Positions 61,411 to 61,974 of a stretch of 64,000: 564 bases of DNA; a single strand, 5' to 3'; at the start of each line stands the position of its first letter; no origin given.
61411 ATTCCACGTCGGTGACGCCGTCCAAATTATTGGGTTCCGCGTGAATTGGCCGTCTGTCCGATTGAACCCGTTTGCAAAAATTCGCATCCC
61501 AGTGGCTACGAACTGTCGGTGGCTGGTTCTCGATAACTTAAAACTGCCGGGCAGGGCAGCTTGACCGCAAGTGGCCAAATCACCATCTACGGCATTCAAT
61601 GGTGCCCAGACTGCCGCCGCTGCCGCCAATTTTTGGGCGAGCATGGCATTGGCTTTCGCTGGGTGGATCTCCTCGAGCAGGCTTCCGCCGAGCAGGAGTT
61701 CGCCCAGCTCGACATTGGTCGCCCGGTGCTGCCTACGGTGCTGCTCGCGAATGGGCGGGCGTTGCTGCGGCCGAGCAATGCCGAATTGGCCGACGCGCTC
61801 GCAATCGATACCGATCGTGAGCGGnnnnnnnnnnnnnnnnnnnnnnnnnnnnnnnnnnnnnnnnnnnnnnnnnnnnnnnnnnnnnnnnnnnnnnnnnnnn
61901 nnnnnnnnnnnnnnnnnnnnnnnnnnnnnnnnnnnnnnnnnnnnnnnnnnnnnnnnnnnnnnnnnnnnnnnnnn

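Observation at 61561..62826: Glutaredoxin::thioredoxin-reductase fusion whose reductase domain lacks the second active-site cysteine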

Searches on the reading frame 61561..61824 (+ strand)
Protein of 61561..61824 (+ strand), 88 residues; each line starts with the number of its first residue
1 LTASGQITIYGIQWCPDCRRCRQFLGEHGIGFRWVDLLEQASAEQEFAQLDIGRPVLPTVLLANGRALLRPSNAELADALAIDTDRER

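Call 52: search_solved_structures(query=window:61561-61824:+, max_evalue=1, show_alignments=3)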
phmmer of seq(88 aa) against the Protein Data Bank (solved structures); distinct sequences matched with E-value up to 1: 34.
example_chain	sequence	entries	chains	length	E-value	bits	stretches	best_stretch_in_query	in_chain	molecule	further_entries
2lqo_A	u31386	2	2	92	1.2e-06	32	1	5-77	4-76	Putative glutaredoxin Rv3198.1/MT3292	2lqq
5cax_A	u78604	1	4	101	4.1e-05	27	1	5-80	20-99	Glutaredoxin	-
3ic4_A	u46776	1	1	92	6.9e-05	26.3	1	5-45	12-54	Glutaredoxin (Grx-1)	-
2klx_A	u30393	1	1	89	0.0013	22.2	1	6-63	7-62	Glutaredoxin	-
3nzn_A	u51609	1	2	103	0.0018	21.8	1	5-80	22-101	Glutaredoxin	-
4tr0_A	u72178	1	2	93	0.002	21.6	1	6-59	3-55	Glutaredoxin 3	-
2m46_A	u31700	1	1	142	0.0034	20.9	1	4-49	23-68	Arsenate reductase, putative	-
2kok_A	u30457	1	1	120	0.0074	19.8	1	4-40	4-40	arsenate reductase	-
4hz2_A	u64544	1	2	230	0.013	19.1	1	7-76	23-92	Glutathione S-transferase domain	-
1fov_A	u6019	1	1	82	0.014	18.9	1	7-62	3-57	GLUTAREDOXIN 3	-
1rw1_A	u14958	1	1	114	0.024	18.2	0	8-36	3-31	conserved hypothetical protein yffB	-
7c10_A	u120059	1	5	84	0.027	18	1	6-52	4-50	Glutaredoxin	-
1z9h_A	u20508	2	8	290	0.046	17.3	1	5-49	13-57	membrane-associated prostaglandin E synthase-2 | Prostaglandin E synthase 2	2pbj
2e7p_A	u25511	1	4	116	0.053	17.1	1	3-63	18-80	Glutaredoxin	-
4tr1_A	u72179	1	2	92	0.053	17.1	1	6-59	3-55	Glutaredoxin 3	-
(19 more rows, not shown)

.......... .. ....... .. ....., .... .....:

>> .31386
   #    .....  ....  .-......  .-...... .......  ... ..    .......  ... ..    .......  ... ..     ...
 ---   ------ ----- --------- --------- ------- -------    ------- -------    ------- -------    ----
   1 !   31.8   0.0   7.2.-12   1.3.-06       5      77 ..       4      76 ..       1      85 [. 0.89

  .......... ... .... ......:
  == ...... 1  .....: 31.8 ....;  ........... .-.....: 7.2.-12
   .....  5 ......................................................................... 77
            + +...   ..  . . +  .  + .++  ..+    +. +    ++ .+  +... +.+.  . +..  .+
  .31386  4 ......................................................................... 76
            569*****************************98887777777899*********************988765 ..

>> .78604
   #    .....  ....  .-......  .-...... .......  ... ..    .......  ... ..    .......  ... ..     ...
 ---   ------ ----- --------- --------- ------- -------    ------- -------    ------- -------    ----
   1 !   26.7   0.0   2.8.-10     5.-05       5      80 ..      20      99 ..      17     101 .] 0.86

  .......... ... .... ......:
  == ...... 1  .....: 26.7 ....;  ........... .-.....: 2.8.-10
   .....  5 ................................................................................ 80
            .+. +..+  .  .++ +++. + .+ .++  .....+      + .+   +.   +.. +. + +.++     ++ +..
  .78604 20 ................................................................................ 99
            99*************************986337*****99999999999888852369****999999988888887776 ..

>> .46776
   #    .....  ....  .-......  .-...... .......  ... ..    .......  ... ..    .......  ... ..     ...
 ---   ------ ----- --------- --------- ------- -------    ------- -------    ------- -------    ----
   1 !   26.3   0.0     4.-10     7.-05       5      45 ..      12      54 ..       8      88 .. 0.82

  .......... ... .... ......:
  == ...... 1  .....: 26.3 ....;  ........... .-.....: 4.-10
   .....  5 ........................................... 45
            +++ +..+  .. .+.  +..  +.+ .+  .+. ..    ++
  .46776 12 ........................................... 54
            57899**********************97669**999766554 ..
